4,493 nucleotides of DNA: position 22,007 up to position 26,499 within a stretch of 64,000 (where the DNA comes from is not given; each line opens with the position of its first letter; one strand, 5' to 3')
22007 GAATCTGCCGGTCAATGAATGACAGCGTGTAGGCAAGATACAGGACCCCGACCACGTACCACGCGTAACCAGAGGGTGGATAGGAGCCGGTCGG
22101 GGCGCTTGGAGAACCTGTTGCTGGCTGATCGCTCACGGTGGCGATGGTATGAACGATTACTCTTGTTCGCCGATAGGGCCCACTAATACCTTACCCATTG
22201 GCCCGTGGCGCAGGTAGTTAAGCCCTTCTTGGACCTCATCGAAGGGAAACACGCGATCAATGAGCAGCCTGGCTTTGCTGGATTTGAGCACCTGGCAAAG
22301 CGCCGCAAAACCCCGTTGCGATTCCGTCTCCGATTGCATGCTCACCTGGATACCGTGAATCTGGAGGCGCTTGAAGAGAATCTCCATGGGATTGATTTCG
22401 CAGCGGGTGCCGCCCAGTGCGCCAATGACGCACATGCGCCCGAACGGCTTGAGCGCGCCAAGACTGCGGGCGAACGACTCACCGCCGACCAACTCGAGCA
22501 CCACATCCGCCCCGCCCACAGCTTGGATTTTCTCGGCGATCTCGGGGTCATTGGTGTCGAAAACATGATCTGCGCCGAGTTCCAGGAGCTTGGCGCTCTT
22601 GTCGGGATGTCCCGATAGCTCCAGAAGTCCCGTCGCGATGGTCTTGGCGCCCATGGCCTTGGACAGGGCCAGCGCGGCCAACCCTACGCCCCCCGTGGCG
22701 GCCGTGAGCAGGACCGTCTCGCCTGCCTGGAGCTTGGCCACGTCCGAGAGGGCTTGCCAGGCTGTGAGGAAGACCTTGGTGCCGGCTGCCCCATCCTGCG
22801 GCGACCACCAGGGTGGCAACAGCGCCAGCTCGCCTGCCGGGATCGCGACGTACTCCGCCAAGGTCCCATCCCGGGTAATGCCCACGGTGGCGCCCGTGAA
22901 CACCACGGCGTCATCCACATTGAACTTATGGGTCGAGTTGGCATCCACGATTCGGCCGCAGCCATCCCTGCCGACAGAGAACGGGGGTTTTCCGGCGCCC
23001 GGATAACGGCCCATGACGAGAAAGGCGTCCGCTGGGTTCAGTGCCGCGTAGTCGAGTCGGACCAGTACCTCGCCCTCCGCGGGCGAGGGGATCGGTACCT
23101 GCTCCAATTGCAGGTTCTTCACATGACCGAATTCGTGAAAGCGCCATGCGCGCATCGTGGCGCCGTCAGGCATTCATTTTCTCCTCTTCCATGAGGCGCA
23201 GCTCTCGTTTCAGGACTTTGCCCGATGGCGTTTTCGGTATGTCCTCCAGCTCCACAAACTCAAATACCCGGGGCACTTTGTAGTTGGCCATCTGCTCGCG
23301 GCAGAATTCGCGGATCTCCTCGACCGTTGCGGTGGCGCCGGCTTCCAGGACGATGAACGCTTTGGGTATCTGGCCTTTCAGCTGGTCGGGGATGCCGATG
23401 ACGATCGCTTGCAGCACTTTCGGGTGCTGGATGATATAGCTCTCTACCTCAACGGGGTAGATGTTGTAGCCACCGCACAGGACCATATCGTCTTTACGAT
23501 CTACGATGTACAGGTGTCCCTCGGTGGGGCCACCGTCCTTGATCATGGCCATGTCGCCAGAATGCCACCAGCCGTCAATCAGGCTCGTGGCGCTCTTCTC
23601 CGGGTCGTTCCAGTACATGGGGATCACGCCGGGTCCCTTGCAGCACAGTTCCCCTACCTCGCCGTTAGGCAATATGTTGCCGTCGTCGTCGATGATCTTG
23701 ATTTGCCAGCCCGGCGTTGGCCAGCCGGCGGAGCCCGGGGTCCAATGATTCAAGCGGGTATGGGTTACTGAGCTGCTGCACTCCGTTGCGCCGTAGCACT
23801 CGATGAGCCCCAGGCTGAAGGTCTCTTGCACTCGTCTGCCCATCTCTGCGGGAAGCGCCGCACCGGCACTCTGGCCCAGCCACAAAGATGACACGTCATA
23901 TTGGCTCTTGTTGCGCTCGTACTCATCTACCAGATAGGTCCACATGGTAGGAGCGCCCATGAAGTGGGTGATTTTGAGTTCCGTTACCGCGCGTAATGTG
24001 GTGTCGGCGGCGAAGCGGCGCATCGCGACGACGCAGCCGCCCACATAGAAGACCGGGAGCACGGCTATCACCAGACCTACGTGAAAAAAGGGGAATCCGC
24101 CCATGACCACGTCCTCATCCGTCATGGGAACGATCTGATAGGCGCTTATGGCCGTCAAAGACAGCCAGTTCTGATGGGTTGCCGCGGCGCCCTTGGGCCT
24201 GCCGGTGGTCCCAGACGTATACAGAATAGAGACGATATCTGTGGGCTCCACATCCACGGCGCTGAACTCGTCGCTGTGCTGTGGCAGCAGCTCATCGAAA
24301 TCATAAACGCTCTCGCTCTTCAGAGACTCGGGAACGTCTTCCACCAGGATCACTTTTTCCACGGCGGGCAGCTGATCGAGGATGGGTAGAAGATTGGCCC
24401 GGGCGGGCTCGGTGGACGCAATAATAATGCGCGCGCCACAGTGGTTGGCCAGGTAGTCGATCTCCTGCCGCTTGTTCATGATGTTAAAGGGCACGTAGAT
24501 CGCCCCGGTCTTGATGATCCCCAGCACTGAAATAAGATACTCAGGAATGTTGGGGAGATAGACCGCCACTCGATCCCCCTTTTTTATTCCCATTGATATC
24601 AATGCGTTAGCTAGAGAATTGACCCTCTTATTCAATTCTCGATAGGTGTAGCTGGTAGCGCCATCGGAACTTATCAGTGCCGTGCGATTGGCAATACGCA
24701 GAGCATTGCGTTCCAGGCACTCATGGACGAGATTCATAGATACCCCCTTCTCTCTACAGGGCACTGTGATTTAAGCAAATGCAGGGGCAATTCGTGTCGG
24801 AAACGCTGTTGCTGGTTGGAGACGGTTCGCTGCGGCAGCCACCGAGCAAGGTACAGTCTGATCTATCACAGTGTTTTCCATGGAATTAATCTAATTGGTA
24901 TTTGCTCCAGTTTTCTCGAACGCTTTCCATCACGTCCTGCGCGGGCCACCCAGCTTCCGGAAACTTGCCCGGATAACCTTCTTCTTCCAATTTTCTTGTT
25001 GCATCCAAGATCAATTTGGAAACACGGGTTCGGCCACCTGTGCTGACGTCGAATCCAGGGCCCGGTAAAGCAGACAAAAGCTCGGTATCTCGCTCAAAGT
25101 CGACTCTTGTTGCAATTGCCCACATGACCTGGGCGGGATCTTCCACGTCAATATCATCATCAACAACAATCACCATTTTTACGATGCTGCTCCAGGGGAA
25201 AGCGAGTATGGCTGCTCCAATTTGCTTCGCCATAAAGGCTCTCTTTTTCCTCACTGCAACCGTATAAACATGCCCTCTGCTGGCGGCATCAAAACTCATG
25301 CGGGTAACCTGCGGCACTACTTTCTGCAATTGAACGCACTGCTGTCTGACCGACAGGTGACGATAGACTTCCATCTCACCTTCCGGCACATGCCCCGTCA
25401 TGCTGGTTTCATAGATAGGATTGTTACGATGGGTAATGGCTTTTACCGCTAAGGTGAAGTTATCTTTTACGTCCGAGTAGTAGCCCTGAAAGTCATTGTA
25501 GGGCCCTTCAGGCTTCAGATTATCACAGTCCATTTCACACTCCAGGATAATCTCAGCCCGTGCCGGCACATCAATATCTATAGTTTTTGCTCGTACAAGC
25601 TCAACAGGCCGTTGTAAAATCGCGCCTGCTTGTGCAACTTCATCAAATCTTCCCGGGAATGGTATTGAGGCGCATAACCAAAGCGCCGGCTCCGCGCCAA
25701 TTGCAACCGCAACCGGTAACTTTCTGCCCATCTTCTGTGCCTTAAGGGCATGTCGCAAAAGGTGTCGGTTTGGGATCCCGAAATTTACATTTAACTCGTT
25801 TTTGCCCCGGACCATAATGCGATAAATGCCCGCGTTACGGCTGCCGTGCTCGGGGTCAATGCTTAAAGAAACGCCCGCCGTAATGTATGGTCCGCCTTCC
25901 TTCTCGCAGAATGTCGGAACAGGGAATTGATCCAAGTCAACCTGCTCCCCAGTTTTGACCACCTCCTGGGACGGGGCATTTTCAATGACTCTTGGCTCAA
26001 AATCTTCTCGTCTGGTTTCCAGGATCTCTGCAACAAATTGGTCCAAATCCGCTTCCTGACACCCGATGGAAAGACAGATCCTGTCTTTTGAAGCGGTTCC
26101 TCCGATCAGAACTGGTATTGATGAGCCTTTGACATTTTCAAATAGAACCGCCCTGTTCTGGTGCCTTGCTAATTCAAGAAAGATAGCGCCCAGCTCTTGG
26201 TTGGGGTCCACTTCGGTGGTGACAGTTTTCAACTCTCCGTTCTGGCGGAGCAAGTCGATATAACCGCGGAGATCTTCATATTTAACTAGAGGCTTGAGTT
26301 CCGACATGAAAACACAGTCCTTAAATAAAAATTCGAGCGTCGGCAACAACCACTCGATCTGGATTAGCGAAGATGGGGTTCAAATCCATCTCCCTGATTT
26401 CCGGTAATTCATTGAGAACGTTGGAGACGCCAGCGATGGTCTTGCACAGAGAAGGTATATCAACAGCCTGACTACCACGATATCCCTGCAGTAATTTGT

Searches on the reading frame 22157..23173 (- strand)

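Call 17: search_protein_families(library=pfam, proteins=[window:22157-23173:-], max_evalue=0.00001)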
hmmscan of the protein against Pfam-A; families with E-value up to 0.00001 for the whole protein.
window:22157-23173:- (338 aa): 3 families
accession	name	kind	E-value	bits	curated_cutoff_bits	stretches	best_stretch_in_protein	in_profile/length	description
PF00107.32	ADH_zinc_N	-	3.1e-23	82.6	31.8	1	162-283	1-120/129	Zinc-binding dehydrogenase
PF13602.12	ADH_zinc_N_2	-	2.3e-16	61.3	27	1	199-329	1-132/134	Zinc-binding dehydrogenase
PF08240.17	ADH_N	-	1.6e-11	44.8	23.5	1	33-120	2-103/104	Alcohol dehydrogenase GroES-like domain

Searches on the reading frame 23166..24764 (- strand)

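Call 17: search_protein_families(library=pfam, proteins=[window:23166-24764:-], max_evalue=0.00001)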
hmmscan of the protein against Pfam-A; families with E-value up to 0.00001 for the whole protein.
window:23166-24764:- (532 aa): 2 families
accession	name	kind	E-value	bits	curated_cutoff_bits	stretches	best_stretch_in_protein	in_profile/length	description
PF00501.34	AMP-binding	-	6.9e-96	321.8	29.9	1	17-385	1-384/384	AMP-binding enzyme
PF13193.12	AMP-binding_C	-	1.7e-22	80.6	24.5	1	439-516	1-76/76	AMP-binding enzyme C-terminal domain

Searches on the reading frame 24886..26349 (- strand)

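Call 17: search_protein_families(library=pfam, proteins=[window:24886-26349:-], max_evalue=0.00001)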
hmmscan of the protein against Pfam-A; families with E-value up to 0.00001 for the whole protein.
window:24886-26349:- (487 aa): 3 families
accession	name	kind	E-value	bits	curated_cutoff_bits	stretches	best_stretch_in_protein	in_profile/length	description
PF01977.22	UbiD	-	3.7e-61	206.3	23.3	1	123-319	6-204/206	3-octaprenyl-4-hydroxybenzoate carboxy-lyase Rift-related domain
PF20696.2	UbiD_C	-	1.9e-23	83.3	24.2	1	340-450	15-127/127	3-octaprenyl-4-hydroxybenzoate carboxy-lyase C-terminal domain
PF20695.2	UbiD_N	-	3.6e-16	59.5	24.3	1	31-105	1-73/78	3-octaprenyl-4-hydroxybenzoate carboxy-lyase N-terminal domain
